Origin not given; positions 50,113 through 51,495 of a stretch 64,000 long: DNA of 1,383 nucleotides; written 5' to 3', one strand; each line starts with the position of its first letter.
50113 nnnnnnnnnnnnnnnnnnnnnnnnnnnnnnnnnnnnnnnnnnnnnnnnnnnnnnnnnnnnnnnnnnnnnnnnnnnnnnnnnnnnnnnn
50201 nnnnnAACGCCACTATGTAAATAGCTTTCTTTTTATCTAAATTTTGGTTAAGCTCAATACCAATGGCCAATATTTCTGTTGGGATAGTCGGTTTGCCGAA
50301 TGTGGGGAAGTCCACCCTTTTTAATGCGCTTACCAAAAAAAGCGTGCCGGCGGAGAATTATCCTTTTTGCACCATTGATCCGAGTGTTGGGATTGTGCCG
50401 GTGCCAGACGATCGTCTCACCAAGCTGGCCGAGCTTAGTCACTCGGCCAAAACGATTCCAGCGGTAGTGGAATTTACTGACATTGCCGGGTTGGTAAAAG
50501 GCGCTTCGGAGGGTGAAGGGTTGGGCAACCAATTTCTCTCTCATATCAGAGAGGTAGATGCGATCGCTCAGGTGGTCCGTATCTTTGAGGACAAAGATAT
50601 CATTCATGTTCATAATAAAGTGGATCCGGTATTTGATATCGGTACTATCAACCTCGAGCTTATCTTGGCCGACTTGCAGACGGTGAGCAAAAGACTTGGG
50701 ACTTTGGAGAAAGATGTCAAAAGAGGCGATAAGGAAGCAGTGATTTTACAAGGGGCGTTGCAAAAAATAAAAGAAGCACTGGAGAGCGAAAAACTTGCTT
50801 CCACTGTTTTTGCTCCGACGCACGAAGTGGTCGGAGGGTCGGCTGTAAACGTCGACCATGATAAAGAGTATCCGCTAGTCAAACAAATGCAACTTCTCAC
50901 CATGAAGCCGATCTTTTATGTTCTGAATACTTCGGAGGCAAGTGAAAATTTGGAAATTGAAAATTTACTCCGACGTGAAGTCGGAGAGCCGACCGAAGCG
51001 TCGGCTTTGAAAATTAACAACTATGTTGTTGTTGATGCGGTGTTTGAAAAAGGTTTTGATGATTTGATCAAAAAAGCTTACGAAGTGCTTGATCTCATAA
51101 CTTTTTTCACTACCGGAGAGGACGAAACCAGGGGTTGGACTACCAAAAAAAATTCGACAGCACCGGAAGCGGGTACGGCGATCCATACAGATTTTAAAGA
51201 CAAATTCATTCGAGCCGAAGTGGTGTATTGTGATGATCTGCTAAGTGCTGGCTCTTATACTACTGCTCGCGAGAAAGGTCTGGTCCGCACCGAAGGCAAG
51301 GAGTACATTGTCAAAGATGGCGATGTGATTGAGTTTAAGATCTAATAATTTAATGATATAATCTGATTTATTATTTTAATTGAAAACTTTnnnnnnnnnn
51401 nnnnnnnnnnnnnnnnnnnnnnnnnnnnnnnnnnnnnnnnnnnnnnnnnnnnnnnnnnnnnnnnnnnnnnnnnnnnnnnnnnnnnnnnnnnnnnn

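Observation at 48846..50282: Duplicated ychF promoter and 5' end flanking a 1.4 kb segment that carries the HIT gene and an unknown gene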

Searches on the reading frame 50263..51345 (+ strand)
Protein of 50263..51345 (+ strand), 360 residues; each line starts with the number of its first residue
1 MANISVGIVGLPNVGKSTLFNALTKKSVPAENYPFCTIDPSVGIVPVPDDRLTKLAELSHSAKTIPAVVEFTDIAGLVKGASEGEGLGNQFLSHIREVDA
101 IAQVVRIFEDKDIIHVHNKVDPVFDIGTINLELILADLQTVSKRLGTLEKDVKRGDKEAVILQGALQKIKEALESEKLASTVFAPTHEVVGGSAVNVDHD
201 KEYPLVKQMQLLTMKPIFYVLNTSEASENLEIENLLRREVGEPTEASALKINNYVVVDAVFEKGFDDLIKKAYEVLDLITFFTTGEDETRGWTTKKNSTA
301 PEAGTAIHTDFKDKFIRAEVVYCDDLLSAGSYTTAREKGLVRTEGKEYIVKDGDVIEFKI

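Call 8: search_protein_families(library=pfam, proteins=[window:50263-51345:+], max_evalue=0.01)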
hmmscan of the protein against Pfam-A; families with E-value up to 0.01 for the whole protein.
window:50263-51345:+ (360 aa): 3 families
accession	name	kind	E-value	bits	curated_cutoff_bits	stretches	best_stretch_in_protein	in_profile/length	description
PF06071.19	YchF-GTPase_C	-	1.2e-32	112.2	27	1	278-360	1-83/84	Protein of unknown function (DUF933)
PF01926.29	MMR_HSR1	-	6.8e-22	78.2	21.9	1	6-111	2-94/113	50S ribosome-binding GTPase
PF02421.24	FeoB_N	-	1.4e-07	31.6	27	1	5-46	2-43/156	Ferrous iron transport protein B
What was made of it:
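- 50263..51345 (+): ychF (360 aa), intact. Pfam MMR_HSR1 and YchF-GTPase_C (call 8).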

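Call 10: find_encoding_contigs(protein=window:50263-51345:+, flank=10000, max_places=10)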
Protein window:50263-51345:+ (360 aa): 3 contigs read that carry it; 1 place shown.
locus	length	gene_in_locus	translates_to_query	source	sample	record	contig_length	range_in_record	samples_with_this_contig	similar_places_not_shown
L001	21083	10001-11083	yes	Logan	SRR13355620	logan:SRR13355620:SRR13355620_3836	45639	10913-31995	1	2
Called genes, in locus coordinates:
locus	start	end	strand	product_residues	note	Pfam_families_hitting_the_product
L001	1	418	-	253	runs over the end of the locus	-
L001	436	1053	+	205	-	-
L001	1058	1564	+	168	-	-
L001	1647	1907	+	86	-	-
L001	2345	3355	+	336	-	PF00342:PGI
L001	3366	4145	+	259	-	PF00480:ROK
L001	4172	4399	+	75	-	-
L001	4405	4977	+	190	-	PF02525:Flavodoxin_2, PF03358:FMN_red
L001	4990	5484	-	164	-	PF01988:VIT1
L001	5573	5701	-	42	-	-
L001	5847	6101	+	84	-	PF01527:HTH_Tnp_1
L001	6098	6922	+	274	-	PF00665:rve, PF13683:rve_3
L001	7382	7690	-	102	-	-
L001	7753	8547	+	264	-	-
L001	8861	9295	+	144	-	PF11969:DcpS_C, PF01230:HIT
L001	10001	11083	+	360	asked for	PF01926:MMR_HSR1, PF02421:FeoB_N (weak), PF06071:YchF-GTPase_C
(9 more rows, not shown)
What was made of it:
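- Three contigs carry the same YchF protein with the same neighbours (call 10).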

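Call 11: find_related_loci(query=window:50263-51342:+, collection=genome_contigs, flank=10000)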
Query window:50263-51342:+ (360 aa) in genome_contigs; peptide patterns used: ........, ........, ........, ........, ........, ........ (x = any residue, [..] = any of these).
600 stretches matched a pattern (row limit reached: there are more); 590 encode a relative of the query (tblastn E <= 1e-3); the best 80 are kept; 80 distinct loci.
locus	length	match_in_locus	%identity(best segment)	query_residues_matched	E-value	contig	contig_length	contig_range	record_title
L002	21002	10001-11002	67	2-360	7e-151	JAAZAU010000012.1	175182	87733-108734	MAG: Parcubacteria group bacterium isolate AS06rmzACSIP_46 606696_AS06, whole genome shotgun sequence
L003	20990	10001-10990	67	4-360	2e-146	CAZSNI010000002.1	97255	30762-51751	MAG TPA_asm: uncultured Candidatus Saccharibacteria bacterium isolate SRP286056_co1_435 genome assembly, contig: NODE_16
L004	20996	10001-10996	65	3-360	5e-145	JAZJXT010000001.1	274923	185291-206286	MAG: Patescibacteria group bacterium isolate ADI_H1L2_2_122_18_3-bin036_1 ADIH1L22_B036_1_000000000001, whole genome sho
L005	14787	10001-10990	64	1-360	8e-142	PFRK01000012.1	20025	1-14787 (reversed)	MAG: Candidatus Nomurabacteria bacterium CG_4_9_14_0_2_um_filter_32_10 CG_4_9_14_0.2_um_filter_scaffold_958_c, whole gen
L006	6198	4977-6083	62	3-360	6e-142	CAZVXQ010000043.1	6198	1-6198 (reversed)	MAG TPA_asm: uncultured Candidatus Saccharibacteria bacterium isolate SRP257259_co1_21 genome assembly, contig: NODE_219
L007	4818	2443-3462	64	3-360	2e-142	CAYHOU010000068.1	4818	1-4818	MAG TPA_asm: uncultured Candidatus Saccharibacteria bacterium isolate ERP119705_co15_3 genome assembly, contig: NODE_240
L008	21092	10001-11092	59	3-360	1e-138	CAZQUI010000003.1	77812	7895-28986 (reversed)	MAG TPA_asm: uncultured Candidatus Saccharibacteria bacterium isolate SRP342105_co1_472 genome assembly, contig: NODE_39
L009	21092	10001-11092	61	3-360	1e-138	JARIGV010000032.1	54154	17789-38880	MAG: Candidatus Taylorbacteria bacterium isolate CullarsAll.DT.08 k141_911114, whole genome shotgun sequence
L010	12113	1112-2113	61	1-360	5e-138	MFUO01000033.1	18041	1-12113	MAG: Candidatus Nomurabacteria bacterium RIFCSPLOWO2_01_FULL_33_17 rifcsplowo2_01_scaffold_6054, whole genome shotgun se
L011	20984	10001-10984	61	4-360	3e-137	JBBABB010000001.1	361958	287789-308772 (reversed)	MAG: Candidatus Paceibacterota bacterium isolate SO_2017_GW3_9 scaffold_29_c2_OW296A_2017, whole genome shotgun sequence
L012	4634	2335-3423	59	4-360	1e-137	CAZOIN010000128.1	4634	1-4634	MAG TPA_asm: uncultured Candidatus Saccharibacteria bacterium isolate binchicken_co203_272 genome assembly, contig: k141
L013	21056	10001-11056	61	3-360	1e-134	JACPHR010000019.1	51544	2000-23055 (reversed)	MAG: Candidatus Taylorbacteria bacterium isolate NC_groundwater_419_Ag_B-0.1um_49_17 GD18-4_B1_scaffold_663807, whole ge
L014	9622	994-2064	60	4-360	8e-135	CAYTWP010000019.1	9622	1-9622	MAG TPA_asm: uncultured Candidatus Saccharibacteria bacterium isolate SRP193066_co1_70 genome assembly, contig: NODE_630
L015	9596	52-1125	58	4-360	5e-134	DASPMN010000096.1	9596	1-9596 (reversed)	MAG TPA_asm: Candidatus Paceibacterota bacterium isolate SMAG_U12093 k141_304302, whole genome shotgun sequence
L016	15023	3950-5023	58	3-360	1e-133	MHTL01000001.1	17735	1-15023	MAG: Candidatus Vogelbacteria bacterium RIFOXYD1_FULL_51_18 rifoxyd1_full_scaffold_1131, whole genome shotgun sequence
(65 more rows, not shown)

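Call 23: find_related_loci(query=window:50263-51342:+, collection=metagenome_contigs, flank=8000)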
Query window:50263-51342:+ (360 aa) in metagenome_contigs; peptide patterns used: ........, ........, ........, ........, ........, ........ (x = any residue, [..] = any of these).
600 stretches matched a pattern (row limit reached: there are more); 591 encode a relative of the query (tblastn E <= 1e-3); the best 80 are kept; 80 distinct loci.
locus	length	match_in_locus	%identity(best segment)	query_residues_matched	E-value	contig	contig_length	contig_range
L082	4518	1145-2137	69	4-360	2e-162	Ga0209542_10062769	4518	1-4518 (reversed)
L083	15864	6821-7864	66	3-360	3e-151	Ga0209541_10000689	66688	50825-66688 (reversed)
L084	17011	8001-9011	65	1-360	3e-148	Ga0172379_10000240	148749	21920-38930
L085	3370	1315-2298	62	3-360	1e-145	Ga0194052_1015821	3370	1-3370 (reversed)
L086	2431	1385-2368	62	3-360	1e-147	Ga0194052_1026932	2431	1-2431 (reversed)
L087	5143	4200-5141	65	3-343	6e-140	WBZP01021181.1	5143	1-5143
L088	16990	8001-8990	63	4-360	2e-138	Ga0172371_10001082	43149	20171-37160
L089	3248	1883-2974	58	3-360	2e-143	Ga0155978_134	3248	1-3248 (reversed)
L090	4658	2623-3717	60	3-360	3e-139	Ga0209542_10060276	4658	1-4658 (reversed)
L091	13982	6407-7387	61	3-357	3e-137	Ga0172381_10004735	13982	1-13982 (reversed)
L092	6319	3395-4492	60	1-360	1e-136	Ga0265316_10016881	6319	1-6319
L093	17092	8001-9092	60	3-360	4e-136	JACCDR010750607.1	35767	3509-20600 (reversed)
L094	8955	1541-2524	60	3-360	5e-136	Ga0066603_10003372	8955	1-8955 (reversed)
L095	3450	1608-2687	58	1-360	5e-140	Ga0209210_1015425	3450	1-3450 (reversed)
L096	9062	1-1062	61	7-360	1e-134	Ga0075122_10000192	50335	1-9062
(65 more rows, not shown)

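Call 53: search_protein_families(library=pfam, alignment_id=A3, max_evalue=0.00001)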
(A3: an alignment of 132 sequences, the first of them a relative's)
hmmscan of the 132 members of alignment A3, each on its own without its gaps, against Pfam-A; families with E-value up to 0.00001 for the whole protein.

A. member 1, L002:8589-9011:+ (141 aa): 1 family
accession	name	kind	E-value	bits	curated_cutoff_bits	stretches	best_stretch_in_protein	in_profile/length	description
PF00293.34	NUDIX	-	1.6e-16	61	21.1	1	18-118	11-122/134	NUDIX domain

B. families by the number of members that match (of 132 scanned): 117 families (the first 25 are shown)
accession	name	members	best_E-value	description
PF02525.22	Flavodoxin_2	14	5.4e-36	Flavodoxin-like fold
PF03358.20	FMN_red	14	2.2e-17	NADPH-dependent FMN reductase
PF02618.21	YceG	6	2e-57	YceG-like family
PF00005.33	ABC_tran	4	1.8e-35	ABC transporter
PF02781.21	G6PD_C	3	4.9e-88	Glucose-6-phosphate dehydrogenase, C-terminal domain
PF00006.31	ATP-synt_ab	3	4.3e-76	ATP synthase alpha/beta family, nucleotide-binding domain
PF00479.28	G6PD_N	3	1e-56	Glucose-6-phosphate dehydrogenase, NAD binding domain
PF02878.22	PGM_PMM_I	3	5e-33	Phosphoglucomutase/phosphomannomutase, alpha/beta/alpha domain I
PF00932.25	LTD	3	3.1e-28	Lamin Tail Domain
PF02880.22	PGM_PMM_III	3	8.6e-27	Phosphoglucomutase/phosphomannomutase, alpha/beta/alpha domain III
PF02879.22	PGM_PMM_II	3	2.1e-26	Phosphoglucomutase/phosphomannomutase, alpha/beta/alpha domain II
PF02874.29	ATP-synt_ab_N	3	4.7e-20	ATP synthase alpha/beta family, beta-barrel domain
PF00293.34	NUDIX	3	1.8e-19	NUDIX domain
PF22919.1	ATP-synt_VA_C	3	1.4e-17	C-terminal domain of V and A type ATP synthase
PF00408.26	PGM_PMM_IV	3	2.5e-10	Phosphoglucomutase/phosphomannomutase, C-terminal domain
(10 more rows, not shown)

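Call 84: search_protein_families(library=pfam, proteins=[L084:6419-8035:+, L084:3388-5589:+, L084:5710-6195:+, L084:2014-3021:+, L084:1218-1817:-, L084:16-687:+], max_evalue=0.001)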
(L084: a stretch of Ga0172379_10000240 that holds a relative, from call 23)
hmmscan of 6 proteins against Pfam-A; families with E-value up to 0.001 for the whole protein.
L084:6419-8035:+ (539 aa): 3 families
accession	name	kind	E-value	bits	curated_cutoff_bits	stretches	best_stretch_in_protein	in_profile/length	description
PF00239.26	Resolvase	-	3.8e-26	92.4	23.3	1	7-151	1-143/145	Resolvase, N terminal domain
PF07508.19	Recombinase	-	5.1e-19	68.9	21.1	1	186-304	2-102/102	Recombinase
PF13408.12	Zn_ribbon_recom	-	1.8e-06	28.6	25.3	1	317-376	1-57/58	Recombinase zinc beta ribbon domain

L084:3388-5589:+ (734 aa): 4 families
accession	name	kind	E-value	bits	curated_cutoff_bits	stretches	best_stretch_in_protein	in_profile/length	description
PF09250.16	Prim-Pol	-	8.6e-21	75.5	22.8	1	20-180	1-157/158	Bifunctional DNA primase/polymerase, N-terminal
PF19263.5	DUF5906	-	2.6e-17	63.9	27.6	1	462-567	1-110/114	Family of unknown function (DUF5906)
PF08706.16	D5_N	-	3.3e-15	57.1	22.4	1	323-434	52-144/145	D5 N terminal like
PF08708.16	PriCT_1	-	0.00064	19.7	21.1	0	211-264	12-62/67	Primase C terminal 1 (PriCT-1)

L084:5710-6195:+ (162 aa): 0 families

L084:2014-3021:+ (336 aa): 0 families

L084:1218-1817:- (199 aa): 0 families

L084:16-687:+ (224 aa): 1 family
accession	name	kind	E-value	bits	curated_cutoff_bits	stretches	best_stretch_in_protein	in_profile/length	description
PF12705.13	PDDEXK_1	-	2.9e-12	47.5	22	1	78-212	120-244/247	PD-(D/E)XK nuclease superfamily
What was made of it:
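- On Large serine recombinase integrative element (attL/attR pair): The feature is met in relative L084 (call 84).
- On Partitioned ('suicidal') integrase: The enzyme is a serine recombinase (Pfam Resolvase, call 84), the hosts are Patescibacteria (record titles, call 11), and the target is ychF.
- Closest known: Large serine recombinase. Same: The recombinase has Resolvase + Recombinase + Zn-ribbon + coiled-coil architecture (L084, call 84).
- L084 carries a 539-aa LSR (Resolvase + Recombinase + Zn_ribbon_recom, call 84) at 6419-8038.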

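Call 105: find_related_loci(query=L084:6419-8035:+, collection=viral_contigs, flank=6000)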
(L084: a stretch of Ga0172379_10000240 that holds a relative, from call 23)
Query L084:6419-8035:+ (539 aa) in viral_contigs; peptide patterns used: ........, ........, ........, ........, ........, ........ (x = any residue, [..] = any of these).
41 stretches matched a pattern, but none encodes a relative of the query by tblastn (E <= 1e-3).
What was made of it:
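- Tried and rejected: The L084 LSR has no close relative in IMG/VR (call 105).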
